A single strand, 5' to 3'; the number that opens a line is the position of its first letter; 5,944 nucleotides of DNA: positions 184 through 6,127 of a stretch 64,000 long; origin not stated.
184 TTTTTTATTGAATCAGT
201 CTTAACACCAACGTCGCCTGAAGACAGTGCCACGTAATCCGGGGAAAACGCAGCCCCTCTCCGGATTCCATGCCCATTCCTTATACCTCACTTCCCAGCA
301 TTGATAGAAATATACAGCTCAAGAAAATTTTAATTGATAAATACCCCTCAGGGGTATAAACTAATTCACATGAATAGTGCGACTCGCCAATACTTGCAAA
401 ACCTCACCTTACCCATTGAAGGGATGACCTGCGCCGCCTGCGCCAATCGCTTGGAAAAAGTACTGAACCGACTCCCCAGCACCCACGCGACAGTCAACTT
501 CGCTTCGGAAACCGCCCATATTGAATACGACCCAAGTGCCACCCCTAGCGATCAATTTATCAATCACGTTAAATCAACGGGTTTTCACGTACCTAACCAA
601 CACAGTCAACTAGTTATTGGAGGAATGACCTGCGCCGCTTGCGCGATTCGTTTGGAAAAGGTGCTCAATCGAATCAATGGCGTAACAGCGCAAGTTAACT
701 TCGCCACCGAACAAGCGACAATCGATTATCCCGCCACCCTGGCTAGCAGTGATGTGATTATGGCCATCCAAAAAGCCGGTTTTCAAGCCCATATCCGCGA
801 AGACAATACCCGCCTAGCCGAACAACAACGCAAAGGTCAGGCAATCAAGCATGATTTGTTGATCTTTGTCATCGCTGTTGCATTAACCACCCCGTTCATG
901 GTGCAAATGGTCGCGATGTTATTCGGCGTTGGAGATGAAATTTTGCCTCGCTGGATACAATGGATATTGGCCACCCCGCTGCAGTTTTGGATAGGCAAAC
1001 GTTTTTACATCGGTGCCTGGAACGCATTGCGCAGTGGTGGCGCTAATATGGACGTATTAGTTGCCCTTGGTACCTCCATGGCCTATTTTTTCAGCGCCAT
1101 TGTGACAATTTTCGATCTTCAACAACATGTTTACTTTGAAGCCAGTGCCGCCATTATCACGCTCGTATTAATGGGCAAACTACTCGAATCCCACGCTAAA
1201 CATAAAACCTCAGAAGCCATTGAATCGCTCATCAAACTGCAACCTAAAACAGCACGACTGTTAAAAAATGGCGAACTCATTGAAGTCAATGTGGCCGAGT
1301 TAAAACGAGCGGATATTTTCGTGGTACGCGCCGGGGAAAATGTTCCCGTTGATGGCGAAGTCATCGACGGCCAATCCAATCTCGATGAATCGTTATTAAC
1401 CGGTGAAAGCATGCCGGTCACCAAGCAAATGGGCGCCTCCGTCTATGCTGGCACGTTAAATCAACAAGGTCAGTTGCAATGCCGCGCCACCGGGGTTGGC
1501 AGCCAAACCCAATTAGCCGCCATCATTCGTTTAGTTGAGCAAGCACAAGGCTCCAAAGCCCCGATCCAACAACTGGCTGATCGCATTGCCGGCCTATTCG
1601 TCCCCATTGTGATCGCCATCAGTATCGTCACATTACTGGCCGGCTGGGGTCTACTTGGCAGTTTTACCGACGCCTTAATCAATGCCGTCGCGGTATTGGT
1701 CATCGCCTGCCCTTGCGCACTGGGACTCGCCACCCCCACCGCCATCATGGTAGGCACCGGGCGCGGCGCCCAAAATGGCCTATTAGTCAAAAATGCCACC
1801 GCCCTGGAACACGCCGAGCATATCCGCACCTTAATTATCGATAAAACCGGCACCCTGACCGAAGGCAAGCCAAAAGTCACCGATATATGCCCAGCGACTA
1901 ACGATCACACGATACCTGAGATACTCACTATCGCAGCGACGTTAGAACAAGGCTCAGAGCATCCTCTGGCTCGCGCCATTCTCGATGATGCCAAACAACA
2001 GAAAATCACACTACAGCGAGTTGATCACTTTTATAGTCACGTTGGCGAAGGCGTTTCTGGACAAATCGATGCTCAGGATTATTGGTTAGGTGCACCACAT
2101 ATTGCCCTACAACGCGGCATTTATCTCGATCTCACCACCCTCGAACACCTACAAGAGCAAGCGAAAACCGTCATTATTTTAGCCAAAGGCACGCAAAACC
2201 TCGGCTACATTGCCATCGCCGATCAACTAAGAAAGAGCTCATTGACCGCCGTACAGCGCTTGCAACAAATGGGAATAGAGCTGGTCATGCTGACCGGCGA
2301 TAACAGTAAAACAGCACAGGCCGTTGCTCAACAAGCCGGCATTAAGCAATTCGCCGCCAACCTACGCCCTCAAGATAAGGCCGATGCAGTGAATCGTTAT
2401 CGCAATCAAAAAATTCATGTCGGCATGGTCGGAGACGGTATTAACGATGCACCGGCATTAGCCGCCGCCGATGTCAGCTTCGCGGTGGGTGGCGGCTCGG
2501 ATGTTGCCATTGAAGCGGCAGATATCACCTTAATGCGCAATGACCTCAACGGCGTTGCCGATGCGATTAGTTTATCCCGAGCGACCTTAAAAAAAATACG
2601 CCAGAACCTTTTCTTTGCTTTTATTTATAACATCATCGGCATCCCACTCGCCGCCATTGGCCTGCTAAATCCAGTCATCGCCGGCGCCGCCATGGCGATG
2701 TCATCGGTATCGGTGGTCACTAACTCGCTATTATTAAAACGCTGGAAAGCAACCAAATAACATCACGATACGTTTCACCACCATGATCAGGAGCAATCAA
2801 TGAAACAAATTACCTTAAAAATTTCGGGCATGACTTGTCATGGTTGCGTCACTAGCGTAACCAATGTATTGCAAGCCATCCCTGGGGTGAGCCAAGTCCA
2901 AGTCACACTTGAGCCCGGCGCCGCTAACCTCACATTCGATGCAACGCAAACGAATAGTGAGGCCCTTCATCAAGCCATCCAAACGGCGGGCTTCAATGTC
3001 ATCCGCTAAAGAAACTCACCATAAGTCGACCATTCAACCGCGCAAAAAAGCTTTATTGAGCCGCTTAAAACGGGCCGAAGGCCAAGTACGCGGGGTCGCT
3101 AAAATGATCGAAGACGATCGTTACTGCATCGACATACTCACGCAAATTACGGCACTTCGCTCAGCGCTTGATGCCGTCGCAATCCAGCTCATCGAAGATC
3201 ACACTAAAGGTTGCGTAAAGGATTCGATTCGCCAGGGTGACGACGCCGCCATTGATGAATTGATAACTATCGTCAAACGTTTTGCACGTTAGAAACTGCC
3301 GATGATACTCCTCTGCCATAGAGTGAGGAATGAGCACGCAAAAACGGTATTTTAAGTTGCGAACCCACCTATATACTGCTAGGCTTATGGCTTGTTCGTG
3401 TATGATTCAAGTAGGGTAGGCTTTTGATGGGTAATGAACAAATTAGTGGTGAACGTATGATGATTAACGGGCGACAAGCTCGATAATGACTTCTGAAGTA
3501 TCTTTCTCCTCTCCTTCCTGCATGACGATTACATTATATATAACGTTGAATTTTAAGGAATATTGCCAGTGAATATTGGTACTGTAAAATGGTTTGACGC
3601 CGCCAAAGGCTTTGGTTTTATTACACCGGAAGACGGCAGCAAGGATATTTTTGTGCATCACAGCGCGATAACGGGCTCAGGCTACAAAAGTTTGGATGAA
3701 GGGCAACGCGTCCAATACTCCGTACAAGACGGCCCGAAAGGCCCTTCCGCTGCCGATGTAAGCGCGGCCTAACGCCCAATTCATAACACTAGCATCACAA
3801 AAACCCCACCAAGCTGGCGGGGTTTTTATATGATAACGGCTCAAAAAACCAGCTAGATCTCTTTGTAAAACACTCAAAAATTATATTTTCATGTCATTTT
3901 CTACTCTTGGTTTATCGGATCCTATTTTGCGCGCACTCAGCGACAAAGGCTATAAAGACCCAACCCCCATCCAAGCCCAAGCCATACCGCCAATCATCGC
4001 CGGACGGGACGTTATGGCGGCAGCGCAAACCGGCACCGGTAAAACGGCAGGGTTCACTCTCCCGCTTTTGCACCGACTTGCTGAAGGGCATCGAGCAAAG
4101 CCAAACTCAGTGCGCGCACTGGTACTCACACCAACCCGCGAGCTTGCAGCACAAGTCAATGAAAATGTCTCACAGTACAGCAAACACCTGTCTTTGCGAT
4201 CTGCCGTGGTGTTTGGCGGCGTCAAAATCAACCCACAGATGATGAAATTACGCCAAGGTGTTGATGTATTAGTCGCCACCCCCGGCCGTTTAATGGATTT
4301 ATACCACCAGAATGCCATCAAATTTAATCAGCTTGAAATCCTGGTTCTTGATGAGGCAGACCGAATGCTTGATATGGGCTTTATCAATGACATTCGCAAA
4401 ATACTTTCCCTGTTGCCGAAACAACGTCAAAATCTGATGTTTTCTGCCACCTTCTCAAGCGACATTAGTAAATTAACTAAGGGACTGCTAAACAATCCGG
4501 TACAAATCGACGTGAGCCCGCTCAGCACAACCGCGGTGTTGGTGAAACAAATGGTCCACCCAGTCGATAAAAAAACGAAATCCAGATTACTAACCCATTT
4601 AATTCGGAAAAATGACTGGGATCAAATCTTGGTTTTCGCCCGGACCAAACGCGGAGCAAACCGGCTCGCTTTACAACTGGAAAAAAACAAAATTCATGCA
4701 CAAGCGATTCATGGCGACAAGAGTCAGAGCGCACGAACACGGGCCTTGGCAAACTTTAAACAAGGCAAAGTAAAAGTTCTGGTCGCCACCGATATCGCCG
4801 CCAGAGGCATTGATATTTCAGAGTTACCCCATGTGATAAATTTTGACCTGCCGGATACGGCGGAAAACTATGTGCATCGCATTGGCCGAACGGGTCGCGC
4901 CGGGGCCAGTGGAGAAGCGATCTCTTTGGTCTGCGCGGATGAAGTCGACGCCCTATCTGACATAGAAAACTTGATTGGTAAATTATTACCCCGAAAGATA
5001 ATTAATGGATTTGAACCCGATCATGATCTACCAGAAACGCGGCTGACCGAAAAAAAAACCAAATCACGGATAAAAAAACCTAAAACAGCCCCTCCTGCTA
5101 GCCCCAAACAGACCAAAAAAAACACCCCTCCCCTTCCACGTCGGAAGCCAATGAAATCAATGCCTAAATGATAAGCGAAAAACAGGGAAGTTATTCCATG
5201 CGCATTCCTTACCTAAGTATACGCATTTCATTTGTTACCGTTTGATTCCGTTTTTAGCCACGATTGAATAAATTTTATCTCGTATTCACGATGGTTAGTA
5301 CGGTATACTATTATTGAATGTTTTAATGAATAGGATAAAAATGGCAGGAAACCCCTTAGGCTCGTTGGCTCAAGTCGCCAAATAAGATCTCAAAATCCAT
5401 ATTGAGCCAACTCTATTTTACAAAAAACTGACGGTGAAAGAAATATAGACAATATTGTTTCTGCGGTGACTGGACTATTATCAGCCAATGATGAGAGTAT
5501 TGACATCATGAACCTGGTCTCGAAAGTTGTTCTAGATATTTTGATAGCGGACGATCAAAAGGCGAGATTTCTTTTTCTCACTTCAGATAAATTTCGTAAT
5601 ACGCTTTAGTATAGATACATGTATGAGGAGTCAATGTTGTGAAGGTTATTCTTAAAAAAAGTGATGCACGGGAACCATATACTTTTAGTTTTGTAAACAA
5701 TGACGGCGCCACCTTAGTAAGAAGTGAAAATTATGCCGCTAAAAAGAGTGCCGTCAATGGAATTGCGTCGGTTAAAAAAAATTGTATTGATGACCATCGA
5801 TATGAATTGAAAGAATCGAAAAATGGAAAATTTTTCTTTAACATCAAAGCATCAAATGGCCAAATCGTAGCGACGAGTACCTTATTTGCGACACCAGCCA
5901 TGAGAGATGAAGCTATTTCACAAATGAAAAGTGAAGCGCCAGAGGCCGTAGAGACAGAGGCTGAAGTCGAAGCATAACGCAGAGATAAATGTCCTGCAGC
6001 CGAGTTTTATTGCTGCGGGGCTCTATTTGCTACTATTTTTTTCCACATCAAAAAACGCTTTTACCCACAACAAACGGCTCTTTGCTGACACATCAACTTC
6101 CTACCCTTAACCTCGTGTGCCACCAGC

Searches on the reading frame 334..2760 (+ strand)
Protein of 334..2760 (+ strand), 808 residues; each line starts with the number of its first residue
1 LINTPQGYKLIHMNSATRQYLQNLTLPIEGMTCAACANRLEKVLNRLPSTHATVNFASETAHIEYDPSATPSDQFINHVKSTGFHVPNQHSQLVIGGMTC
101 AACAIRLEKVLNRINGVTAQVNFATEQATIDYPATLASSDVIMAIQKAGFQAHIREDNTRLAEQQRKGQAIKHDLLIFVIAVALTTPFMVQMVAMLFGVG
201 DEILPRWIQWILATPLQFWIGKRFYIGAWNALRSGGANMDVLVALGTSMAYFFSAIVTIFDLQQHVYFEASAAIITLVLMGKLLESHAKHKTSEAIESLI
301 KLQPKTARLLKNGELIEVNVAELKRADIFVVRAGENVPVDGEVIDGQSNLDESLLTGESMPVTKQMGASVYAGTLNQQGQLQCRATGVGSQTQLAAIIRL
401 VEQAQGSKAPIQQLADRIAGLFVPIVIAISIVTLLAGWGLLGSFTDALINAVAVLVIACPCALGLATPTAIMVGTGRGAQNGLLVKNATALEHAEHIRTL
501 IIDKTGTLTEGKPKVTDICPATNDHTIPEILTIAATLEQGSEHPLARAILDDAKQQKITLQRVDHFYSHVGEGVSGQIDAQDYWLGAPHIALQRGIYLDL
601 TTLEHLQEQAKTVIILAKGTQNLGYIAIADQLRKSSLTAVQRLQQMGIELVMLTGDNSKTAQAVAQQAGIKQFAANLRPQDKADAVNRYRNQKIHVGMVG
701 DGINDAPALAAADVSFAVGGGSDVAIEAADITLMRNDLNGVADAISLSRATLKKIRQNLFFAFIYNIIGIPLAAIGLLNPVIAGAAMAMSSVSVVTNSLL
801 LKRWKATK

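Call 12: search_protein_families(library=ncbifam, proteins=[window:334-2760:+], max_evalue=0.00001)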
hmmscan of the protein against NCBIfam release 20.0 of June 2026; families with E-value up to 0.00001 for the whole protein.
window:334-2760:+ (808 aa): 29 families (the best 25 are shown)
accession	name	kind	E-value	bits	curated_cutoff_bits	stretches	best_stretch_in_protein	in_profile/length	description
NF007952.0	PRK10671.1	equivalog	8.6e-205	682.5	1316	1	89-806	103-836/838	copper-exporting P-type ATPase CopA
TIGR01525.1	ATPase-IB_hvy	subfamily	2.6e-191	637.3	346.25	1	239-801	1-560/560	heavy metal translocating P-type ATPase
TIGR01511.1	ATPase-IB1_Cu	subfamily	9.7e-187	622.1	397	1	220-802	1-542/542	copper-translocating P-type ATPase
NF008262.1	PRK11033.1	equivalog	1.5e-141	473.3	1005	1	90-799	42-725/731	zinc/cadmium/mercury/lead-transporting ATPase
TIGR01512.1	ATPase-IB2_Cd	subfamily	4.6e-127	424.7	313.5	1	266-801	16-492/494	cadmium family heavy metal-translocating P-type ATPase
NF033775.1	P_type_ZntA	exception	1.2e-126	423.8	1240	1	92-803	51-730/732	Zn(II)/Cd(II)/Pb(II) translocating P-type ATPase ZntA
TIGR01494.1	ATPase_P-type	subfamily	8.8e-95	317.9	62.3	1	274-781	2-468/478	HAD-IC family P-type ATPase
TIGR01647.1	ATPase-IIIA_H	equivalog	1.7e-57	195.2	615.5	2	255-563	45-353/755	plasma-membrane proton-efflux P-type ATPase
TIGR01497.1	kdpB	equivalog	6.4e-57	193.1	527.9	2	242-564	37-365/675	potassium-transporting ATPase subunit KdpB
NF010609.0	PRK14010.1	equivalog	2.1e-49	168.4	1323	1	281-737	79-547/673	K(+)-transporting ATPase subunit B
TIGR01517.1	ATPase-IIB_Ca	equivalog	3e-41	141.5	507.05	3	272-538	122-399/882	calcium-translocating P-type ATPase, PMCA-type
TIGR01522.1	ATPase-IIA2_Ca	equivalog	5.4e-37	127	798.3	2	269-519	85-341/854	calcium-transporting P-type ATPase, PMR1-type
TIGR01116.1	ATPase-IIA1_Ca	equivalog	9.8e-33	113.2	703.4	2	622-763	457-613/799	calcium-translocating P-type ATPase, SERCA-type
TIGR01106.1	ATPase-IIC_X-K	subfamily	1.7e-30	105.7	946.1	2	262-518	100-365/997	Na,H/K antiporter P-type ATPase subunit alpha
TIGR01524.1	ATPase-IIIB_Mg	equivalog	2.8e-29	101.6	610.75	2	268-554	88-395/867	magnesium-translocating P-type ATPase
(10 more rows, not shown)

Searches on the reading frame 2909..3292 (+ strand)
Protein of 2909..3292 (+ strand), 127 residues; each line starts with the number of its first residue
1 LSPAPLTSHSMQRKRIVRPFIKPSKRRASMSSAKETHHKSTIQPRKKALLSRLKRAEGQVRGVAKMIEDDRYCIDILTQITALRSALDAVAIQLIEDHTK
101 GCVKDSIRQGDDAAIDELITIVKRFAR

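Call 12: search_protein_families(library=ncbifam, proteins=[window:2909-3292:+], max_evalue=0.00001)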
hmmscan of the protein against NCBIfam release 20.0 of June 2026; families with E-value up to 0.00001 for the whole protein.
window:2909-3292:+ (127 aa): 3 families
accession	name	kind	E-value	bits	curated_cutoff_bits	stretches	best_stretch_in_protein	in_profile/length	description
NF052430.1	repress_RicR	exception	1.6e-25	89.5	175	1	44-118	6-80/93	copper-sensing transcriptional repressor RicR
NF008464.0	PRK11352.1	equivalog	5.6e-11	42.7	133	1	45-125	7-89/91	formaldehyde-responsive transcriptional repressor FrmR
NF011613.0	PRK15039.1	equivalog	2.2e-08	34.7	138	1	41-121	4-80/90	Ni(II)/Co(II)-binding transcriptional repressor RcnR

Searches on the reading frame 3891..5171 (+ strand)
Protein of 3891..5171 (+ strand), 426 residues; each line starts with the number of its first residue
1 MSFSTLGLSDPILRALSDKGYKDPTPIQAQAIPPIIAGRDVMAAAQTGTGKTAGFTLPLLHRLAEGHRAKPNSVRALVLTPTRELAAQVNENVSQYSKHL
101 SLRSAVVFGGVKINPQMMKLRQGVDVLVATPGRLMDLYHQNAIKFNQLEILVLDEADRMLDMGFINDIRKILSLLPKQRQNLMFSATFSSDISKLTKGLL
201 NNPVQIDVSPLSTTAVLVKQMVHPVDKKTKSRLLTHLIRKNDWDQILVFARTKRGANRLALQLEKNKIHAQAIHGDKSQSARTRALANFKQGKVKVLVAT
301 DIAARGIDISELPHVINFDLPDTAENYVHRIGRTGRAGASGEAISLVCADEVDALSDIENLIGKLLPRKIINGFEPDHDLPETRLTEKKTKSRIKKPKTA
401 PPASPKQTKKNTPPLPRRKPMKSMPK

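Call 12: search_protein_families(library=ncbifam, proteins=[window:3891-5171:+], max_evalue=0.00001)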
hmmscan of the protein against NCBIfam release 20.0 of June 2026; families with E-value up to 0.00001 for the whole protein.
window:3891-5171:+ (426 aa): 38 families (the best 25 are shown)
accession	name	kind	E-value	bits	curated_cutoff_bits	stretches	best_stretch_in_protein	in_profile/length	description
NF007882.0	PRK10590.1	equivalog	3.7e-186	619.5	743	1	1-387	1-389/456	ATP-dependent RNA helicase RhlE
NF053711.1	RNA_heli_RhlE1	exception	2e-183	610.1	750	1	1-401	1-401/434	RNA helicase RhlE1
NF053710.1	RNA_heli_RhlE2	exception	5.3e-166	553.7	925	1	1-404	1-413/635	RNA helicase RhlE2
NF053631.1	RNA_helic_CshA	equivalog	1.5e-124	416.2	646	1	3-368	1-362/434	degradosome RNA helicase CshA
NF008394.0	PRK11192.1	equivalog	1.2e-123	413.3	507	1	1-409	3-413/441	ATP-dependent RNA helicase SrmB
NF053636.1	DDHlcsCsdAPsy1082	equivalog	3.2e-121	405.4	890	1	1-393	3-393/512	DEAD/DEAH box helicase CsdA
NF008744.0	PRK11776.1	equivalog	4.2e-111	371.8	524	1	2-369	5-368/460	ATP-dependent RNA helicase DbpA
NF003419.0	PRK04837.1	equivalog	1.5e-105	353.4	588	1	2-401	10-414/424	ATP-dependent RNA helicase RhlB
NF002340.1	PRK01297.1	equivalog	2.7e-101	339.1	564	1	2-364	2-370/372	ATP-dependent RNA helicase RhlB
NF008642.0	PRK11634.1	equivalog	8.7e-98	328.3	989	1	2-367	7-369/628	DEAD/DEAH family ATP-dependent RNA helicase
NF003390.0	PRK04537.1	equivalog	5.1e-91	306.5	732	1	2-369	10-383/572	ATP-dependent RNA helicase RhlB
TIGR01389.1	recQ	equivalog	2.3e-25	89.1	640.2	1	20-350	10-331/591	DNA helicase RecQ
NF010337.0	PRK13766.1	equivalog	3.2e-22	78.5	610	1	192-353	320-483/781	Hef nuclease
TIGR04121.1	DEXH_lig_assoc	equivalog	9e-22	76.6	850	1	17-352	8-361/804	ligase-associated DNA damage response DEXH box helicase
NF010338.0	PRK13767.1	equivalog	2e-18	66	849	2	206-337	251-385/877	ATP-dependent helicase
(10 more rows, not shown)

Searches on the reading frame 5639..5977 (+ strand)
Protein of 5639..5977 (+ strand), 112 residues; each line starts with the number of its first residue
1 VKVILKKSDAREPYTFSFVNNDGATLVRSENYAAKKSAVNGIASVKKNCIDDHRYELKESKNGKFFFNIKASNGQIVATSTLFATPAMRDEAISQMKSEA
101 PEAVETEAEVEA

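Call 12: search_protein_families(library=ncbifam, proteins=[window:5639-5977:+], max_evalue=0.00001)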
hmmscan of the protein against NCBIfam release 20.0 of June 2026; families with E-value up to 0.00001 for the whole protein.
window:5639-5977:+ (112 aa): 2 families
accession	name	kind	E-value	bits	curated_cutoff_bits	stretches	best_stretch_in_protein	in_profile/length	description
NF041908.1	HVO_2922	equivalog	1.6e-07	31.3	90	0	20-51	19-51/54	HVO_2922 family protein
NF008923.0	PRK12284.1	equivalog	3.3e-06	26.2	597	0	58-108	357-407/431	tryptophan--tRNA ligase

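Call 58: search_protein_families(library=padloc, proteins=[window:5639-5977:+], max_evalue=0.001)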
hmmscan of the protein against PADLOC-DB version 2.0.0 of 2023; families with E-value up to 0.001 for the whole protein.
window:5639-5977:+ (112 aa): 0 families
